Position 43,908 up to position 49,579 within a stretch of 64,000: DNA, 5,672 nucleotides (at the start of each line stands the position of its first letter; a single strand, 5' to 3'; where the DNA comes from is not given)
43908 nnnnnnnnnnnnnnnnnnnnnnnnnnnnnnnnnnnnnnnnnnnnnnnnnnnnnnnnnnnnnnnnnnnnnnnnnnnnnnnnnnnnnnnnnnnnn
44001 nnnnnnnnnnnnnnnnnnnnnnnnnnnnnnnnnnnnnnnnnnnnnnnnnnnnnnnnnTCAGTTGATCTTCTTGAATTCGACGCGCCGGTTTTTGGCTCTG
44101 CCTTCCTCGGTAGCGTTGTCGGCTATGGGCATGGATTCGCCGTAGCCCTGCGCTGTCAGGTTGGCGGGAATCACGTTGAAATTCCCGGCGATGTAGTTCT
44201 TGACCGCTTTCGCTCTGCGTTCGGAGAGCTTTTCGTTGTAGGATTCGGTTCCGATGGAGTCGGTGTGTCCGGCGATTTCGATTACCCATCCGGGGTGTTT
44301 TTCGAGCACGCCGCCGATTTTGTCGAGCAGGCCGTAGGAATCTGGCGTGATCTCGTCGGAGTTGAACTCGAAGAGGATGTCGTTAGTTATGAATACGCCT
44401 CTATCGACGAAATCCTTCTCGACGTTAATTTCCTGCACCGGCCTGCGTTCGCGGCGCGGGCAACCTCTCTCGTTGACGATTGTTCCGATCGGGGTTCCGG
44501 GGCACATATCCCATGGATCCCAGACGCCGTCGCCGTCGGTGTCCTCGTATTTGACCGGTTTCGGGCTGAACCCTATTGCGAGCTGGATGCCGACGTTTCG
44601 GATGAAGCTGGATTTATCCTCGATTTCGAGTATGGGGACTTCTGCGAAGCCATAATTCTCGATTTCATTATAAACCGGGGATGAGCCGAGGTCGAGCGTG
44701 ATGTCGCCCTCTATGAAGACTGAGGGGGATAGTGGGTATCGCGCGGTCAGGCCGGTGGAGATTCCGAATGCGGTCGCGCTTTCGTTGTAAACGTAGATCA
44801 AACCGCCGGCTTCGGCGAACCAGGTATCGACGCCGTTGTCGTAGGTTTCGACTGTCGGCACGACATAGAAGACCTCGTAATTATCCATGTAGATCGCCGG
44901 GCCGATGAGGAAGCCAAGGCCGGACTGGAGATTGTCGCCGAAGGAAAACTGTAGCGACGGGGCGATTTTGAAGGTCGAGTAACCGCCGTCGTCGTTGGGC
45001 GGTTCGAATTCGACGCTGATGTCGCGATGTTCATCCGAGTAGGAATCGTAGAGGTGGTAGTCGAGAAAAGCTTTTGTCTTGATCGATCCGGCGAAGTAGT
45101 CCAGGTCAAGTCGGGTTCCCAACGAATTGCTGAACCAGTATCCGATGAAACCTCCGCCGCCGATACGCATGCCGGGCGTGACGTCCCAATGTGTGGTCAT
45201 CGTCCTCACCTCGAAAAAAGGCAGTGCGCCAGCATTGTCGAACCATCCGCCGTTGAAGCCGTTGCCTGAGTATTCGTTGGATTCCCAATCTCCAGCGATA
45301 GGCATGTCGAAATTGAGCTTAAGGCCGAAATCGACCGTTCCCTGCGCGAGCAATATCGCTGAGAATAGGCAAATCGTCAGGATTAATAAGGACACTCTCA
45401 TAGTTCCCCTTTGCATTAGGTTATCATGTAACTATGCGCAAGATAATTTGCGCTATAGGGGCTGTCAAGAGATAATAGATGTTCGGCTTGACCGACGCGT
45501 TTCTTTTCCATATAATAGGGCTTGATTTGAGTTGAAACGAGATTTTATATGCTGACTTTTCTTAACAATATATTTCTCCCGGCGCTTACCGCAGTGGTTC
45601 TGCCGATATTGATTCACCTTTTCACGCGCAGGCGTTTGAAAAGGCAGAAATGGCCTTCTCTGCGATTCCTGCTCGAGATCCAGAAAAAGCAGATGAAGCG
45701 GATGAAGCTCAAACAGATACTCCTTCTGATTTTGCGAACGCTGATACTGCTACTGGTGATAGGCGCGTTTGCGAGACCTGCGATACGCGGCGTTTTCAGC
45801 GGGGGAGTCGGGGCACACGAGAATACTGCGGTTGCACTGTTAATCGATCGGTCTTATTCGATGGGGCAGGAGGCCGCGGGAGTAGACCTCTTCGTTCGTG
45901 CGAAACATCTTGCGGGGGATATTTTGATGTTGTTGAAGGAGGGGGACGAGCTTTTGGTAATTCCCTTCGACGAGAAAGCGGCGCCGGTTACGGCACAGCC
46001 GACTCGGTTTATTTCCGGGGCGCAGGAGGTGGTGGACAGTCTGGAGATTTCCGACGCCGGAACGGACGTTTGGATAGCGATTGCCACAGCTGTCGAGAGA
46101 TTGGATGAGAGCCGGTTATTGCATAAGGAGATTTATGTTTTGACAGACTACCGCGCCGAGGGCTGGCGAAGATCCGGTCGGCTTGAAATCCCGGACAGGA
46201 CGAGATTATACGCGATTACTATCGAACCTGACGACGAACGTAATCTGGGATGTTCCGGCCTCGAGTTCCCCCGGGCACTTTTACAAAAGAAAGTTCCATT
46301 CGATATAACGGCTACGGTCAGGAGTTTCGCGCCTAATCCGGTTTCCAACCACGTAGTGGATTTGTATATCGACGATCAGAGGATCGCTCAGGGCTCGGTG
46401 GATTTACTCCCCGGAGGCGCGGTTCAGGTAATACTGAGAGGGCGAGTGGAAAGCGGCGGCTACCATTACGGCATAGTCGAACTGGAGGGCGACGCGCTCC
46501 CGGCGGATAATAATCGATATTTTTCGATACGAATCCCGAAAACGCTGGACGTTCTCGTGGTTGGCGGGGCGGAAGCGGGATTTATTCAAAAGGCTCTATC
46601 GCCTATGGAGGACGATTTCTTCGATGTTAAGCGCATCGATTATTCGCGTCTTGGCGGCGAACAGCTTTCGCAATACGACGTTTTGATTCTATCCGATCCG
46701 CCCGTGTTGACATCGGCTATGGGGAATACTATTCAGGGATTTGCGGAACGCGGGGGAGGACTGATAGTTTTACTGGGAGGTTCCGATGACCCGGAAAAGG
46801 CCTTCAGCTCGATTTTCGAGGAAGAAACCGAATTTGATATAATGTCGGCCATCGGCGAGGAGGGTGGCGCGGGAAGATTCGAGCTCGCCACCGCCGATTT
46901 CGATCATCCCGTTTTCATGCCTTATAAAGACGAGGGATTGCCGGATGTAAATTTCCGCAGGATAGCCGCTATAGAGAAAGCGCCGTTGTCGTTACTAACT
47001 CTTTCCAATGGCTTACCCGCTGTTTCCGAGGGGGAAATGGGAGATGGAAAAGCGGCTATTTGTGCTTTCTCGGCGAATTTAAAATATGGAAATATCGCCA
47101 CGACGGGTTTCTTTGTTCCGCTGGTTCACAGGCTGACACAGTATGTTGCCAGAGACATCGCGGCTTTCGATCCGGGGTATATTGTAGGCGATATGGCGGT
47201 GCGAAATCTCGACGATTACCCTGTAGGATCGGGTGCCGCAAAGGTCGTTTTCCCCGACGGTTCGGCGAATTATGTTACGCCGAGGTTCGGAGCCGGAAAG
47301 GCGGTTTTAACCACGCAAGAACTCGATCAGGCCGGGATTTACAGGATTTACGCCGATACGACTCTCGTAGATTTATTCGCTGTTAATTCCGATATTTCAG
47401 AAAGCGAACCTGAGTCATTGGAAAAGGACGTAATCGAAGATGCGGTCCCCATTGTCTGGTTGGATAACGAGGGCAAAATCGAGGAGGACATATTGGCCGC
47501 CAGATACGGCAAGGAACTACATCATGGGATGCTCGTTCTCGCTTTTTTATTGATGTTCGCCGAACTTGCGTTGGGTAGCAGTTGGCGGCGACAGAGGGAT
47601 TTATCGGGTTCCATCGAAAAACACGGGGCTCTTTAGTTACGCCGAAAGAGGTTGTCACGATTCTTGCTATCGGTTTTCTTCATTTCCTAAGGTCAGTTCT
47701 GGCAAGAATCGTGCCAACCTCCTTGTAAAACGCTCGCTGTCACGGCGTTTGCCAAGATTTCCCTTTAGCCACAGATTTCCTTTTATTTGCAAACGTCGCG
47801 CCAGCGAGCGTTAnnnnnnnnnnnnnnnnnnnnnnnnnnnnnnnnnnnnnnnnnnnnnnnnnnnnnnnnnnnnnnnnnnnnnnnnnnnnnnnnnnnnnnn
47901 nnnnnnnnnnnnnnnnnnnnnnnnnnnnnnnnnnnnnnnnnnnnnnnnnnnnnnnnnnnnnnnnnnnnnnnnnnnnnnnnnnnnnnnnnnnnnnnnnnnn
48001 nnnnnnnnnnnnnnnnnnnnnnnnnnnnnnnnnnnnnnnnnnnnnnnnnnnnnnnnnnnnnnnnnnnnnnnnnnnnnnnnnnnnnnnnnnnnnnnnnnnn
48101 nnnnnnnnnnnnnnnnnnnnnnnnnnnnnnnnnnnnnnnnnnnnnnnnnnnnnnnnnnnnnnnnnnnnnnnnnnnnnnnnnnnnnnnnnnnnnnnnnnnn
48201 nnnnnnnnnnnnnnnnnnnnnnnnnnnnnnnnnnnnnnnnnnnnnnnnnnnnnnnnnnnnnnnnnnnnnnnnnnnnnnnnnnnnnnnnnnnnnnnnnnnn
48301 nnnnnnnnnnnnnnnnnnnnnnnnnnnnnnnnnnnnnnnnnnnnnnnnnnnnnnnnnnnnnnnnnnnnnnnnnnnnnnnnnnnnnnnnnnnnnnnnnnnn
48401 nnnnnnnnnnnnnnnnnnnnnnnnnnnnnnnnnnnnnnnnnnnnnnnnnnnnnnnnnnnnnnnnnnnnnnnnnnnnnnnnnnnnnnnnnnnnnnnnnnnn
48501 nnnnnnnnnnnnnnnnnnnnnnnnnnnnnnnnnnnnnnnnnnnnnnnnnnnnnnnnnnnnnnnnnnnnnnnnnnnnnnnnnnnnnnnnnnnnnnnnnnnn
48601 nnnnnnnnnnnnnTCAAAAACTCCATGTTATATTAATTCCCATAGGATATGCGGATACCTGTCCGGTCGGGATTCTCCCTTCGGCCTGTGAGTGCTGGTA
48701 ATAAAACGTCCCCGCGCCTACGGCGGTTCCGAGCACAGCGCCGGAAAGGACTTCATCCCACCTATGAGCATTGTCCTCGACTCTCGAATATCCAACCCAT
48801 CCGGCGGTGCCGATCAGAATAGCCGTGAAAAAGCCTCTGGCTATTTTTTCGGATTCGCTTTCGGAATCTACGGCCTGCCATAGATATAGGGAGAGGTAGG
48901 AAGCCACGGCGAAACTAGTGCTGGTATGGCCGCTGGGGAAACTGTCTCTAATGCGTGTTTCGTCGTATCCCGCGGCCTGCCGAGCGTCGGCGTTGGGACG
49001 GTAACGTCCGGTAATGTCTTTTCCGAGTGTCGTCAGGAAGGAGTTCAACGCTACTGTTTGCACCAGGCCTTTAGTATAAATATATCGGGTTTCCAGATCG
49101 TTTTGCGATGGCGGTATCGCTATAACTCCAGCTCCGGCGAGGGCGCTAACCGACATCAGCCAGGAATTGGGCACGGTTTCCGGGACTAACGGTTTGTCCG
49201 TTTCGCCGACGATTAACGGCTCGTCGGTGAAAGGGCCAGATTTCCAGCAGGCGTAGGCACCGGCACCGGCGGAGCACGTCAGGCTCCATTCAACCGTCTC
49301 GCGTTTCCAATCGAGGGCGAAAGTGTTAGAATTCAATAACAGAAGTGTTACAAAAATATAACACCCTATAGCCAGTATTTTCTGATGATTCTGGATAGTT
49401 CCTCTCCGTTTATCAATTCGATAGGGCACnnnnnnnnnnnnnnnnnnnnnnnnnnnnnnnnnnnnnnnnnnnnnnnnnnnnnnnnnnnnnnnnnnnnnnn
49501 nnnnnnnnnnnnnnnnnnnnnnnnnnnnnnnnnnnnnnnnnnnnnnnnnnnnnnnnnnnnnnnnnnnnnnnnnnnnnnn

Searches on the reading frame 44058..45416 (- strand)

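Call 21: search_protein_families(library=pfam, proteins=[window:44058-45416:-], max_evalue=0.00001)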
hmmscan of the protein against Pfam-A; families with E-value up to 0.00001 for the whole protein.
window:44058-45416:- (452 aa): 1 family
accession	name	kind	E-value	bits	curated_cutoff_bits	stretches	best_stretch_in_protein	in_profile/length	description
PF00691.25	OmpA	-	2.9e-23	82.5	27.2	1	348-444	1-98/98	OmpA family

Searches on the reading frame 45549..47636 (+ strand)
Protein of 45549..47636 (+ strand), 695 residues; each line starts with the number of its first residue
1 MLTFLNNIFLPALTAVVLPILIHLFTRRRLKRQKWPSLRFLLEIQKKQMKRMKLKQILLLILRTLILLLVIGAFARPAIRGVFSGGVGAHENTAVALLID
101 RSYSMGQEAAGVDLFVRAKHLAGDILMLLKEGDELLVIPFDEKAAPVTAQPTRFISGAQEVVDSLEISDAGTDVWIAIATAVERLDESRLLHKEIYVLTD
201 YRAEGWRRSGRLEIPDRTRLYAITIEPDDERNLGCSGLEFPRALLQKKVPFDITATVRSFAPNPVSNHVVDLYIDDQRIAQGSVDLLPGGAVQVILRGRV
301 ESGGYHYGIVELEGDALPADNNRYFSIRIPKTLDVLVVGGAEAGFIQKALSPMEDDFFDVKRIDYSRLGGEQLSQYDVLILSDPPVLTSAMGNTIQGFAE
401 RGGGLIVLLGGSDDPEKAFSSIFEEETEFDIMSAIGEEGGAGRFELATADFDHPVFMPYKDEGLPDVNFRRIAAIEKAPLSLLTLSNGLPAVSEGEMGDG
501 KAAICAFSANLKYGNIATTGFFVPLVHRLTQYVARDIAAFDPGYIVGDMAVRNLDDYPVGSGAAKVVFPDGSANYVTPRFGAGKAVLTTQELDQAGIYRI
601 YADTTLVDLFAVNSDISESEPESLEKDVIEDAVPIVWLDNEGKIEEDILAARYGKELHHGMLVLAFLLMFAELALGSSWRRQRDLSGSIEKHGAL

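Call 21: search_protein_families(library=pfam, proteins=[window:45549-47636:+], max_evalue=0.00001)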
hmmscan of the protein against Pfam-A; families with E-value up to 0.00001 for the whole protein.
window:45549-47636:+ (695 aa): 2 families
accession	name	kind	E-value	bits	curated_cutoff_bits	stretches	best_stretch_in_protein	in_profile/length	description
PF07584.16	BatA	-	2.1e-17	63.7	25.9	1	1-77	1-77/77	Aerotolerance regulator N-terminal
PF13519.12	VWA_2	-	1.1e-07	32.9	27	1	95-200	1-105/107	von Willebrand factor type A domain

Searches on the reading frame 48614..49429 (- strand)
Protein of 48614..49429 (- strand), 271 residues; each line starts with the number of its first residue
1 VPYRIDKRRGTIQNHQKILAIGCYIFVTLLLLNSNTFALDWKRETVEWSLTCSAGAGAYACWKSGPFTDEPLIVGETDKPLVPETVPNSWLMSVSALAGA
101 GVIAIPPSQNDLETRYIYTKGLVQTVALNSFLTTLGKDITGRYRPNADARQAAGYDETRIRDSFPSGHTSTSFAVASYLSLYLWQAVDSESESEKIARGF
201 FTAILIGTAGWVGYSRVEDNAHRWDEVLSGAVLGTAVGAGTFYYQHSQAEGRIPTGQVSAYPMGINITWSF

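Call 21: search_protein_families(library=pfam, proteins=[window:48614-49429:-], max_evalue=0.00001)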
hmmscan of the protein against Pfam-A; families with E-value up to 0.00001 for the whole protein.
window:48614-49429:- (271 aa): 1 family
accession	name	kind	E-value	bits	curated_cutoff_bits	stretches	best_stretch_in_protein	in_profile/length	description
PF01569.27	PAP2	-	3.9e-23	82.1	27.2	1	122-246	5-126/130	PAP2 superfamily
